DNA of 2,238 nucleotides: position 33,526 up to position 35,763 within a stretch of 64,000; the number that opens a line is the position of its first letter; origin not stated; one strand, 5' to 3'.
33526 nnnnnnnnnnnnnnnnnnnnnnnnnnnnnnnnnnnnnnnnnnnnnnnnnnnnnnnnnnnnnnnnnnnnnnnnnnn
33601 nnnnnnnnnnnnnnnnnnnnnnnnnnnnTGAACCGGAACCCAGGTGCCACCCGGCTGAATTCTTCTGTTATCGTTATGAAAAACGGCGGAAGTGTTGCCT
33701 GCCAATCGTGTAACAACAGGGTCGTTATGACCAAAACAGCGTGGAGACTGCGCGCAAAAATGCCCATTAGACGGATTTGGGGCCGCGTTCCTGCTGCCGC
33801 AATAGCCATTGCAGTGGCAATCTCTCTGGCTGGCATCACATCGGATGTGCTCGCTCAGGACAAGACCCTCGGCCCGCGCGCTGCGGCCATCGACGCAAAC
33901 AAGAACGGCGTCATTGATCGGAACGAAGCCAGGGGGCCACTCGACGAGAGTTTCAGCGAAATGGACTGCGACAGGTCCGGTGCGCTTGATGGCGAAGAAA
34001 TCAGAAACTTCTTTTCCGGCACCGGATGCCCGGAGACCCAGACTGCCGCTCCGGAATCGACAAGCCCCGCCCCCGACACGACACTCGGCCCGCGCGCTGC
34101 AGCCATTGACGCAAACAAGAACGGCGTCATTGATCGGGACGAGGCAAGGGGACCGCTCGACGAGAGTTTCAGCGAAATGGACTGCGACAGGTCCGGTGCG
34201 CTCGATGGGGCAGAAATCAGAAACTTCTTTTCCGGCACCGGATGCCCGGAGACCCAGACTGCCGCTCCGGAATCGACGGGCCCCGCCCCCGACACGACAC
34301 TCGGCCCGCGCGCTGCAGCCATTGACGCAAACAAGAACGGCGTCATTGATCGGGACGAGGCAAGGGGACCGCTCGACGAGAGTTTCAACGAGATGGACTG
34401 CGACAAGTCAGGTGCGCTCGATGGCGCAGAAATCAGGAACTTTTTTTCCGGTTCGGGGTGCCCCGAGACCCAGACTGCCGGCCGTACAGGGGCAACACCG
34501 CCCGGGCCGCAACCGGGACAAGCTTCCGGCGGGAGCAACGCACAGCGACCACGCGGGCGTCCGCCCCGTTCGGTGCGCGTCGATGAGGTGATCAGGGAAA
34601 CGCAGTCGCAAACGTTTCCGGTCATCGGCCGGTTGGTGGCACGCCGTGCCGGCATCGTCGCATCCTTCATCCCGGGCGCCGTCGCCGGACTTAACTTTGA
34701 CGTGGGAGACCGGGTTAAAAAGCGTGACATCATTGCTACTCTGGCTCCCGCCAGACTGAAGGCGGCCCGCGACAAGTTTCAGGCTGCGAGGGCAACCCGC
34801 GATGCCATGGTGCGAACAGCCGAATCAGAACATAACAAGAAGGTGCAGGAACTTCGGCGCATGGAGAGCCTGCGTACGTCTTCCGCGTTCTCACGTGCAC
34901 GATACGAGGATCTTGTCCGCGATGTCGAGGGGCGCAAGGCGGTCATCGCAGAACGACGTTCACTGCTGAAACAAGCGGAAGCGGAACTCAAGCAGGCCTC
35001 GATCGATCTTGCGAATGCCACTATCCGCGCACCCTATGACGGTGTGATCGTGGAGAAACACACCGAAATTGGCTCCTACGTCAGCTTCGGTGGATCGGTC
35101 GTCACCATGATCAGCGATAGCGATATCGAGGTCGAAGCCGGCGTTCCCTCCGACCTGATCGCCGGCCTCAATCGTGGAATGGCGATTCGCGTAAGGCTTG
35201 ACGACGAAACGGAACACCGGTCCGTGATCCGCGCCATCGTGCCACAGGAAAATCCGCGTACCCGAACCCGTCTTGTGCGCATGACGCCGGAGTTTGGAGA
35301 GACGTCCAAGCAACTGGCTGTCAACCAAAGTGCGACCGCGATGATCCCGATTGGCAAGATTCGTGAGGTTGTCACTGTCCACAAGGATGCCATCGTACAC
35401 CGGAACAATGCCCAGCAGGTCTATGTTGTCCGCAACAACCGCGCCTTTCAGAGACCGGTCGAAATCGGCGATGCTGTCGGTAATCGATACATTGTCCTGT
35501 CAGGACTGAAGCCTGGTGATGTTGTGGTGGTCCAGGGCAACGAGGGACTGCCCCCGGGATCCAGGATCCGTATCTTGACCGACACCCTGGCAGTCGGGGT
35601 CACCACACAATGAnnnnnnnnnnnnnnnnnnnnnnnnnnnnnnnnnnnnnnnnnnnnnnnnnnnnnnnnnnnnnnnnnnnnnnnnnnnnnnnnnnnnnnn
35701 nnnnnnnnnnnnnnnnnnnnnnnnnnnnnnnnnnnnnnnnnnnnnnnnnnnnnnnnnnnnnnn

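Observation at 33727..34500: RND membrane-fusion protein with an N-terminal array of three tandem EF-hand pairs (six canonical Ca2+-binding loops)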

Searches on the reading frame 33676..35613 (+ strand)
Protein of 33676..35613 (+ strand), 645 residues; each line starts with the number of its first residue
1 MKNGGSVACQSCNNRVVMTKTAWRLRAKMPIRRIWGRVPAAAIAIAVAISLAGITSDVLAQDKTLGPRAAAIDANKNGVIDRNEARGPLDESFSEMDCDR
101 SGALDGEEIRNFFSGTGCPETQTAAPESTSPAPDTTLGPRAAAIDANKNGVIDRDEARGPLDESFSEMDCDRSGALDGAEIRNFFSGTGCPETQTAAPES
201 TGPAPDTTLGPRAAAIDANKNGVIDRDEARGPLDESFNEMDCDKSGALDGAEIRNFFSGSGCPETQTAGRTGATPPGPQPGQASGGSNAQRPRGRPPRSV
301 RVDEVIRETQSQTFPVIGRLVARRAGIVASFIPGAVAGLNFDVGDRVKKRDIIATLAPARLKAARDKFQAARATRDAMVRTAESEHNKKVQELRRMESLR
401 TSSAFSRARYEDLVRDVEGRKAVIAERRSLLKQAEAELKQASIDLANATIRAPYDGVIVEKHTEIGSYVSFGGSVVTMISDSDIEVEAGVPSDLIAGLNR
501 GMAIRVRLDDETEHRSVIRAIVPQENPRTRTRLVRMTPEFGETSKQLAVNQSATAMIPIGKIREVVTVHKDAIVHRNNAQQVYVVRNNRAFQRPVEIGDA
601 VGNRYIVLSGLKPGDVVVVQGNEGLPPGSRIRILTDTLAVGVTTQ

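Call 3: search_protein_families(library=pfam, proteins=[window:33676-35613:+], max_evalue=1)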
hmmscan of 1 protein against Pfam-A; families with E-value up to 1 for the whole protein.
window:33676-35613:+ (645 aa): 12 families
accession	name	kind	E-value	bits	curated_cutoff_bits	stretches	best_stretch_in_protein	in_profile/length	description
PF00036.39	EF-hand_1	-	3.1e-19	67.5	25.4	3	89-114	2-27/29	EF hand domain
PF13405.12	EF-hand_6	-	1.2e-18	65.4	25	3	90-115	3-28/30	EF-hand domain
PF13499.12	EF-hand_7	-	5.4e-17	62.3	30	3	91-156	6-61/67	EF-hand domain pair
PF13437.12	HlyD_3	-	2.2e-14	54.5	22.2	1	449-538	1-93/106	HlyD family secretion protein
PF16576.10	HlyD_D23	-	2.7e-14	53.4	30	1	323-537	17-200/214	Barrel-sandwich domain of CusB or HlyD membrane-fusion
PF13202.12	EF-hand_5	-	4.5e-13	48.4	25.9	5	90-112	2-24/25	EF hand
PF23657.1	DUF7151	-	1.9e-06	28.2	27.2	0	144-156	26-38/46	Domain of unknown function (DUF7151)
PF14788.12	EF-hand_10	-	0.0025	18.2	27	0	93-113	27-47/50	EF hand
PF00529.27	CusB_dom_1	-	0.0037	17.9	26.5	1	566-619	15-89/89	Cation efflux system protein CusB domain 1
PF25578.1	EF-hand_STIM1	-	0.023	15.2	32.2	0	238-257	28-47/80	Stromal interaction molecule 1-like, EF-hand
PF00364.28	Biotin_lipoyl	-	0.1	12.9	22.1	0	446-477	41-72/73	Biotin-requiring enzyme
PF03938.19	OmpH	-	0.31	11.7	32.4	1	361-451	17-105/141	Outer membrane protein (OmpH-like)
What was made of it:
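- On Canonical EF-hand (Pfam PF00036 / PF13499): EF-hand_1 67.5 v 25.4; EF-hand_6 65.4 v 25; EF-hand_7 62.3 v 30; EF-hand_5 48.4 v 25.9 (call 3)
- On Dockerin type I (duplicated Ca2+-binding loop-helix module): Dockerin_1 is not among the hits at E <= 1 (call 3).
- Checked: HlyD_3 and HlyD_D23 also pass (call 3).
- Tried and rejected: No Pfam hit (call 3).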

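Call 4: search_protein_families(library=ncbifam, proteins=[window:33676-35613:+], max_evalue=0.01)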
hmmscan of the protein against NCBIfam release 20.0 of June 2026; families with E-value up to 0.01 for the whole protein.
window:33676-35613:+ (645 aa): 25 families
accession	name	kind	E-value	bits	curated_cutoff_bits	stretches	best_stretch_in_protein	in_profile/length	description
TIGR01730.1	RND_mfp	subfamily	3.6e-55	187.2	94.9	1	301-633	2-321/322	efflux RND transporter periplasmic adaptor subunit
TIGR00999.1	8a0102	subfamily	3.8e-31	108.2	319.3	1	344-622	1-267/271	CzcB/NccB family metal efflux transporter periplasmic adaptor subunit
NF008589.1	PRK11556.1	equivalog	8.6e-17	61.1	391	1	289-635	48-389/392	MdtA/MuxA family multidrug efflux RND transporter periplasmic adaptor subunit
NF008606.0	PRK11578.1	equivalog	2.3e-16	59.9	342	1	304-620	40-363/371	macrolide transporter subunit MacA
TIGR00998.1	8a0101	subfamily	3.7e-14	52.4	390.8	1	431-509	188-266/334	EmrA/EmrK family multidrug efflux transporter periplasmic adaptor subunit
NF007132.1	PRK09578.1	equivalog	1.4e-13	50.4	512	2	299-457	39-183/396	MexX/AxyX family multidrug efflux RND transporter periplasmic adaptor subunit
NF002939.0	PRK03598.1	equivalog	5.3e-13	48.8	393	1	406-513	162-270/332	secretion protein HlyD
NF053806.1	lanmdlnLanM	equivalog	6.4e-13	48.9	135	1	42-111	5-72/132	lanmodulin LanM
NF033138.2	RND-peri-MexC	equivalog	1.2e-12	47.7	625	2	288-473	26-197/375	MexC family multidrug efflux RND transporter periplasmic adaptor subunit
NF045904.1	RND-peri-MexE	equivalog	2.3e-12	46.5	714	1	290-483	28-207/390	multidrug efflux RND transporter periplasmic adaptor subunit MexE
NF007362.0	PRK09859.1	equivalog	1.3e-11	44.3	738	2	547-634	283-372/385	multidrug transporter subunit MdtE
NF041410.1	XopAW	subfamily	2e-09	37.6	120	2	144-298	35-175/235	XopAW family type III secretion system calcium-binding effector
NF007850.1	PRK10559.1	equivalog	3.5e-08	32.9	400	1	332-505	47-205/303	p-hydroxybenzoic acid efflux pump subunit AaeA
NF007785.0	PRK10476.1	equivalog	8.5e-08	31.4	376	1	420-486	185-247/347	multidrug transporter subunit MdtN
NF000272.2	OqxA_adapt_sub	exception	3.2e-07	29.7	835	2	299-475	41-203/391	multidrug efflux RND transporter periplasmic adaptor subunit OqxA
NF007303.0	PRK09783.1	subfamily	0.00017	20.2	390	1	447-621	214-388/414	copper/silver efflux system membrane fusion protein CusB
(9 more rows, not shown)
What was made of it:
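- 34564..35613 (+): Four-domain RND adaptor core (membrane-proximal, beta-barrel, lipoyl and alpha-hairpin domains). The hairpin helices span residues 358-398 and 407-446 (34747-35013). TIGR01730 matches residues 301-633 (call 4).
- On RND periplasmic adaptor / membrane fusion protein (TIGR01730 RND_mfp): 187.2 bits against a cut-off of 94.9, residues 301-633 (call 4)
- On Heavy-metal-efflux adaptor (CzcB/CusB type): TIGR00999 108.2 v 319.3; NF007303 CusB 20.2 v 390 (call 4)
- Checked: TIGR01730 RND_mfp scores 187 bits against a cut-off of 94.9 (call 4).
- The NCBIfam LanM model gives E 6e-13 (call 4). The LanM model scores 48.9 bits against a cut-off of 135 (call 4).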
